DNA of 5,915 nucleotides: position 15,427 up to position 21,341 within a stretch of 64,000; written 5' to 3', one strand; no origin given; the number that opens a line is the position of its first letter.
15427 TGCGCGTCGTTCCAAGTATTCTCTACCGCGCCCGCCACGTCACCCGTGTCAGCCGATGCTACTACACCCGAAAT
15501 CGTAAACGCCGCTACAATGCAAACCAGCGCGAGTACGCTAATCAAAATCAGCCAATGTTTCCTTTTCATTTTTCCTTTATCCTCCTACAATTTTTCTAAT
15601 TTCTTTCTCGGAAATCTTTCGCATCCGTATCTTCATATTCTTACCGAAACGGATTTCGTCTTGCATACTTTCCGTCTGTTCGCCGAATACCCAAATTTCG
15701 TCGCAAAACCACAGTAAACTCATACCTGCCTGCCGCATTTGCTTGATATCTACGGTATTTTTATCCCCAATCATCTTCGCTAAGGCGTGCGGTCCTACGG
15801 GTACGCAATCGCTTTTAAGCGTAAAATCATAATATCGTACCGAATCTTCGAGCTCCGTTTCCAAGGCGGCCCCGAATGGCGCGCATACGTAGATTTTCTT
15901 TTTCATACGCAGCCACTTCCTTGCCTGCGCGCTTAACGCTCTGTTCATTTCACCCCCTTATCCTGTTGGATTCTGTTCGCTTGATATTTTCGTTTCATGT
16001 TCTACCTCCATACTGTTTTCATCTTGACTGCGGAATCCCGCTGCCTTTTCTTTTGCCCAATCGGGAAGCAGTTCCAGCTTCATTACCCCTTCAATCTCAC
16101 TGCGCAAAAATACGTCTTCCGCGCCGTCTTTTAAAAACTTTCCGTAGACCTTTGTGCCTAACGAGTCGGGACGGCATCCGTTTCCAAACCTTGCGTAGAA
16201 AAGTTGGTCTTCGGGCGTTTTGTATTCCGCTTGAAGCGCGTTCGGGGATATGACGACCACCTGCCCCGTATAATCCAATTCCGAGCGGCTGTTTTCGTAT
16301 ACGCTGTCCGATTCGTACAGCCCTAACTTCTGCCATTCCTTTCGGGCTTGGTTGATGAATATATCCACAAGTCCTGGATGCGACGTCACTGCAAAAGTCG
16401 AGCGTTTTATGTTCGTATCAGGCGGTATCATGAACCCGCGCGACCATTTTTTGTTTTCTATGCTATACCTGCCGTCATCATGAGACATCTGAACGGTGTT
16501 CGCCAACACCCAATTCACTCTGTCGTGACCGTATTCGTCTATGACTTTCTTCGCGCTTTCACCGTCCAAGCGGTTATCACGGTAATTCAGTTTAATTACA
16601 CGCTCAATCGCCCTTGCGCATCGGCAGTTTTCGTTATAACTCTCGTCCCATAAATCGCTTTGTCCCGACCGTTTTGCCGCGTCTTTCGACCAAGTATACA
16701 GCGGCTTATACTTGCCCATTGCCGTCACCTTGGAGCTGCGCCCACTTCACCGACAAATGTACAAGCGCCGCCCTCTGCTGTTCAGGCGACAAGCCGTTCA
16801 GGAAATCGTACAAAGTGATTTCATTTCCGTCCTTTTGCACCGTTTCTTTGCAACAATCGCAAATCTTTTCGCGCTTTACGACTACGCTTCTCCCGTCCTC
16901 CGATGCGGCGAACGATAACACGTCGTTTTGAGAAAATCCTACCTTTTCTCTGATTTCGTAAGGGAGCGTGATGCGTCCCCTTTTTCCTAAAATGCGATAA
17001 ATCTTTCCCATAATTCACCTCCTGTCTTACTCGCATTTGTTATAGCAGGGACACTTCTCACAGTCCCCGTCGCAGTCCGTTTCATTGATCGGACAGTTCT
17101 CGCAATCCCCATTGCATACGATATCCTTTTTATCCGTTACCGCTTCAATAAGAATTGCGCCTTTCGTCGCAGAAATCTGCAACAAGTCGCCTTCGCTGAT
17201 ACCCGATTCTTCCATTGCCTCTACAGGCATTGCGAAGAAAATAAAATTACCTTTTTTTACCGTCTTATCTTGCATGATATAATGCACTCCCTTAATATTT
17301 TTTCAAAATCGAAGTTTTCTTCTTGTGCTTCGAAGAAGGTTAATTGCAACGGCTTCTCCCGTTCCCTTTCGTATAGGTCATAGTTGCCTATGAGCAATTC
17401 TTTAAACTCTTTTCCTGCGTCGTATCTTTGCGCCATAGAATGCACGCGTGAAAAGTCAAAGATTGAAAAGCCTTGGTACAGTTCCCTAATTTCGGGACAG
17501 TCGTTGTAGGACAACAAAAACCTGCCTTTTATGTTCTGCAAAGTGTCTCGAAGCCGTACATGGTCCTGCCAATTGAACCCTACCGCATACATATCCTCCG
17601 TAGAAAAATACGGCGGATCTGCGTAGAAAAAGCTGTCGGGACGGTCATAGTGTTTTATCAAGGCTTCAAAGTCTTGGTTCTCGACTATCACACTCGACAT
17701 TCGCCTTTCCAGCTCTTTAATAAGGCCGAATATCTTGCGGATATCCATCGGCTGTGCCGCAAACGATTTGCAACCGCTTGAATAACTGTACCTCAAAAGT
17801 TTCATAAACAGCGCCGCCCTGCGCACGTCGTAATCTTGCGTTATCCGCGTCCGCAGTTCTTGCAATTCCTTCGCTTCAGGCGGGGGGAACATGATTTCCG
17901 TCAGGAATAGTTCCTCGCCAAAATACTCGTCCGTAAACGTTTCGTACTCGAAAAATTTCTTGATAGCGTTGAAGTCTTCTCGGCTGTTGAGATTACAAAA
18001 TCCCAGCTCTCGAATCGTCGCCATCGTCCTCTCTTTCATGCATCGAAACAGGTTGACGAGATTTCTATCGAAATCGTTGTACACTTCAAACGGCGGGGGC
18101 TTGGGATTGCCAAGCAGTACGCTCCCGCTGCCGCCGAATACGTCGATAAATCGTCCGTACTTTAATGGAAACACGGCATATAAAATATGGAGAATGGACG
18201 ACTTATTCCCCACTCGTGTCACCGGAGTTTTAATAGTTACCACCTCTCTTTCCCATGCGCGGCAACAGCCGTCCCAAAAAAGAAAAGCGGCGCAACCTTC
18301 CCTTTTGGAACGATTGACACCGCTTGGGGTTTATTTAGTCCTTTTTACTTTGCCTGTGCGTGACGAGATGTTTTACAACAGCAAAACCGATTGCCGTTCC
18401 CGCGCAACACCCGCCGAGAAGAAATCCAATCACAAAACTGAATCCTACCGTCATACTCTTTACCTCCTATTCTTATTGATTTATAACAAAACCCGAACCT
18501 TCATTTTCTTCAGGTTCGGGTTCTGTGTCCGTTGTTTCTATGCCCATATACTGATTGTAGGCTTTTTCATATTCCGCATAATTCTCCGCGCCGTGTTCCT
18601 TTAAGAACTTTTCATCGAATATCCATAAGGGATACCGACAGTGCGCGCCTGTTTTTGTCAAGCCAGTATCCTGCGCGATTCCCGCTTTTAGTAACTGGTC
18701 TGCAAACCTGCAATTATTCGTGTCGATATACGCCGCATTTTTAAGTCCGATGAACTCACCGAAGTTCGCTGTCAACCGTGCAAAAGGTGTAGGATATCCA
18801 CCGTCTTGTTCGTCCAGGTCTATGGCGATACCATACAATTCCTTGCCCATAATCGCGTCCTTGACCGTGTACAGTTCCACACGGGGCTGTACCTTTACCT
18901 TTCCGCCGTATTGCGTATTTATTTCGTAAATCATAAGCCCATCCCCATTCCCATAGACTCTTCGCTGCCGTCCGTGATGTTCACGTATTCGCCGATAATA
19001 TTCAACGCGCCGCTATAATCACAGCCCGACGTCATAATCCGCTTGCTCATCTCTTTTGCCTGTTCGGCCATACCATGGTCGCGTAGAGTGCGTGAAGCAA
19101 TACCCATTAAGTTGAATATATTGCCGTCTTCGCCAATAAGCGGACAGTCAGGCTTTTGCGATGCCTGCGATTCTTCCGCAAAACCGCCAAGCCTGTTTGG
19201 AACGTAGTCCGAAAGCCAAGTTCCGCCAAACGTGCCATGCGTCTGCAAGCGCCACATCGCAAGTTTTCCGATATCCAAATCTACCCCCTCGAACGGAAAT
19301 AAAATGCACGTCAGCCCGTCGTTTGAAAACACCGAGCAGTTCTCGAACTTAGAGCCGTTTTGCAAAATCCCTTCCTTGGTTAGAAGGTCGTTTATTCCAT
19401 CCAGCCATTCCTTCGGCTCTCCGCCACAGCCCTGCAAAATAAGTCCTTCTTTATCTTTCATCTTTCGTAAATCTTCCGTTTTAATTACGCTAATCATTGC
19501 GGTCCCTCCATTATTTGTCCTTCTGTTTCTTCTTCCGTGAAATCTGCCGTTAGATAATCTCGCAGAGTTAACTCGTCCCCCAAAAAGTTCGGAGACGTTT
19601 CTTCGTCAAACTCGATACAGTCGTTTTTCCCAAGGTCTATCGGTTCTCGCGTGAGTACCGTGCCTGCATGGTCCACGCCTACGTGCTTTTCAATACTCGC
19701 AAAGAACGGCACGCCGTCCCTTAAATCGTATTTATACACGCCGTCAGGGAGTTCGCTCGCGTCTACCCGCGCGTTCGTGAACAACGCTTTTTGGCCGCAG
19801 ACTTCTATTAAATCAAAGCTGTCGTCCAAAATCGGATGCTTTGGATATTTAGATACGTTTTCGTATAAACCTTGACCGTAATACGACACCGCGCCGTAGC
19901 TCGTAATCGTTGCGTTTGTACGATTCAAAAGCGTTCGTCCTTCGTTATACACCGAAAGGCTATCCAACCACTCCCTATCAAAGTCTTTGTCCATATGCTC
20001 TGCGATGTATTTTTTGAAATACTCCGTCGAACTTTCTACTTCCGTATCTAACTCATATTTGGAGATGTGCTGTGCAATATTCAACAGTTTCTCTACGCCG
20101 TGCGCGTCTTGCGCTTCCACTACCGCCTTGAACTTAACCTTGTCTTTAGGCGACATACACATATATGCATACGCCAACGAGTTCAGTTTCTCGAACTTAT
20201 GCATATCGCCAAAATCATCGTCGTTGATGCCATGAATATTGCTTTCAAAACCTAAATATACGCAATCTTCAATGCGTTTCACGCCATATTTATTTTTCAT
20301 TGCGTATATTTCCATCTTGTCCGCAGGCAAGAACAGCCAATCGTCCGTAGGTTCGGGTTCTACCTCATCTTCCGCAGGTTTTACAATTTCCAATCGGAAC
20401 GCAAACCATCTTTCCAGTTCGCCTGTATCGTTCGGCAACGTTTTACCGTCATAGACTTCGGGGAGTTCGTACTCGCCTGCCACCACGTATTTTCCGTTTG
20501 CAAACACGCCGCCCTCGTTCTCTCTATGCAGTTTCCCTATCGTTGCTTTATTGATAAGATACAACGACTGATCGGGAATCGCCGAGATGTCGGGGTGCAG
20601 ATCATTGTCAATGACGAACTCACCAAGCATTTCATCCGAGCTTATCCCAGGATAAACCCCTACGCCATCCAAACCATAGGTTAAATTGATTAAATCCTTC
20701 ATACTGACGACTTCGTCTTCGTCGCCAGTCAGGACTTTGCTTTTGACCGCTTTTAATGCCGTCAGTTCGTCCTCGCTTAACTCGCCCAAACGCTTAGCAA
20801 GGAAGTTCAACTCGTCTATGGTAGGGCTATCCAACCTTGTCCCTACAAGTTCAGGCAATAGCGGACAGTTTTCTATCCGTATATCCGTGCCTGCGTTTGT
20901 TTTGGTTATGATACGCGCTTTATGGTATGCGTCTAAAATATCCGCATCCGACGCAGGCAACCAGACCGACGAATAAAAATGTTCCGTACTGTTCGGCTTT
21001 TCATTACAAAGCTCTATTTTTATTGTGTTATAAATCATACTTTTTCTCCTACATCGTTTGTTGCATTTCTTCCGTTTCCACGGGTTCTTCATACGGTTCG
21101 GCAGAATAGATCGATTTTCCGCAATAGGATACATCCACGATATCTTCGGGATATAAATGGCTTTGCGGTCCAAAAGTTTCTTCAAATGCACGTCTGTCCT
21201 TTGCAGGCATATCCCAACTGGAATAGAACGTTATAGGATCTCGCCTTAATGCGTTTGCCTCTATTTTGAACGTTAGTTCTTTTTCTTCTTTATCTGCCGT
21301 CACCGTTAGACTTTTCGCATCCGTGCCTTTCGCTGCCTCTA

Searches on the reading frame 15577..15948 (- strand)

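Call 7: search_protein_families(library=pfam, proteins=[window:15577-15948:-], max_evalue=0.01)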
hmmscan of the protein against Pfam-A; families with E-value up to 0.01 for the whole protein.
window:15577-15948:- (123 aa): 2 families
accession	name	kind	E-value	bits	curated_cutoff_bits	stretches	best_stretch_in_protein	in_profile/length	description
PF24963.1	DUF7768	-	5e-17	62.5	26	1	17-111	1-97/98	Domain of unknown function (DUF7768)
PF21150.2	YebU_pre-PUA_dom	-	0.0087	16.4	27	0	76-107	26-57/77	Ribosomal RNA small subunit methyltransferase F, pre-PUA domain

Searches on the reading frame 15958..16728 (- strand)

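Call 8: search_protein_families(library=pfam, proteins=[window:15958-16728:-], max_evalue=0.01)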
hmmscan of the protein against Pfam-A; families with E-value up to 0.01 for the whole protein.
window:15958-16728:- (256 aa): 1 family
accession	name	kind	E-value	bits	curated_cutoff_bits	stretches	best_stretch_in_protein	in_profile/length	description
PF12960.12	DUF3849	-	3.8e-41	140.4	25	1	10-133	1-123/123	Protein of unknown function (DUF3849)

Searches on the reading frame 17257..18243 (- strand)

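Call 8: search_protein_families(library=pfam, proteins=[window:17257-18243:-], max_evalue=0.01)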
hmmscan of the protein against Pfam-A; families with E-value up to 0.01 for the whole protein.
window:17257-18243:- (328 aa): 1 family
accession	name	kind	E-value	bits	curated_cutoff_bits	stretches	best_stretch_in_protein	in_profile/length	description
PF02086.21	MethyltransfD12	-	7.3e-26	91.9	22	1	11-267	2-250/253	D12 class N6 adenine-specific DNA methyltransferase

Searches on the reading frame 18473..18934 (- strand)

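Call 8: search_protein_families(library=pfam, proteins=[window:18473-18934:-], max_evalue=0.01)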
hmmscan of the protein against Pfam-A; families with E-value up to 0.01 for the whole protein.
window:18473-18934:- (153 aa): 1 family
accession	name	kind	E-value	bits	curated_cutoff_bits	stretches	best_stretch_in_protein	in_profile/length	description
PF14190.11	DUF4313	-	1.4e-09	38.1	27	1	35-124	12-102/104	Domain of unknown function (DUF4313)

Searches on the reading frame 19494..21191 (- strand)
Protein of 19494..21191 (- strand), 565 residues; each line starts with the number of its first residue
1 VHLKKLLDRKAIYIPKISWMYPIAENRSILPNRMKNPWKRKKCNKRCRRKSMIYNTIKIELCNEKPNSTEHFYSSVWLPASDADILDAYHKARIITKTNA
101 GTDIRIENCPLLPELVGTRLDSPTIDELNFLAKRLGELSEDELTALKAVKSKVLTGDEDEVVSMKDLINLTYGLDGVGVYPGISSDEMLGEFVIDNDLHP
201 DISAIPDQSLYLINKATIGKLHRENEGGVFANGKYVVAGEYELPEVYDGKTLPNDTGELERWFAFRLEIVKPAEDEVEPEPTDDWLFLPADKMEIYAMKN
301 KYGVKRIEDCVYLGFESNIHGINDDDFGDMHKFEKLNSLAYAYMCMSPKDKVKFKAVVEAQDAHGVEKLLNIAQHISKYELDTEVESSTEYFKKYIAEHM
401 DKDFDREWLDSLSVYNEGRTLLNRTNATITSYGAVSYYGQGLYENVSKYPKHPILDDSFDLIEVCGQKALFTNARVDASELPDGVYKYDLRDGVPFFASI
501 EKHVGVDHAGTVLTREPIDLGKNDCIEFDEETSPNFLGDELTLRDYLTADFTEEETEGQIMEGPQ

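Call 8: search_protein_families(library=pfam, proteins=[window:19494-21191:-], max_evalue=0.01)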
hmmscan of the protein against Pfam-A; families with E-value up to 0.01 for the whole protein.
window:19494-21191:- (565 aa): 2 families
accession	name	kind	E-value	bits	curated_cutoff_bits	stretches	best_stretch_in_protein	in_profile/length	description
PF18843.6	LPD28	-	2.9e-26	91.4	27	1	457-547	3-96/97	Large polyvalent protein associated domain 28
PF07275.16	ArdA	-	6.3e-06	27.3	27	0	282-405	15-124/155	Antirestriction protein (ArdA)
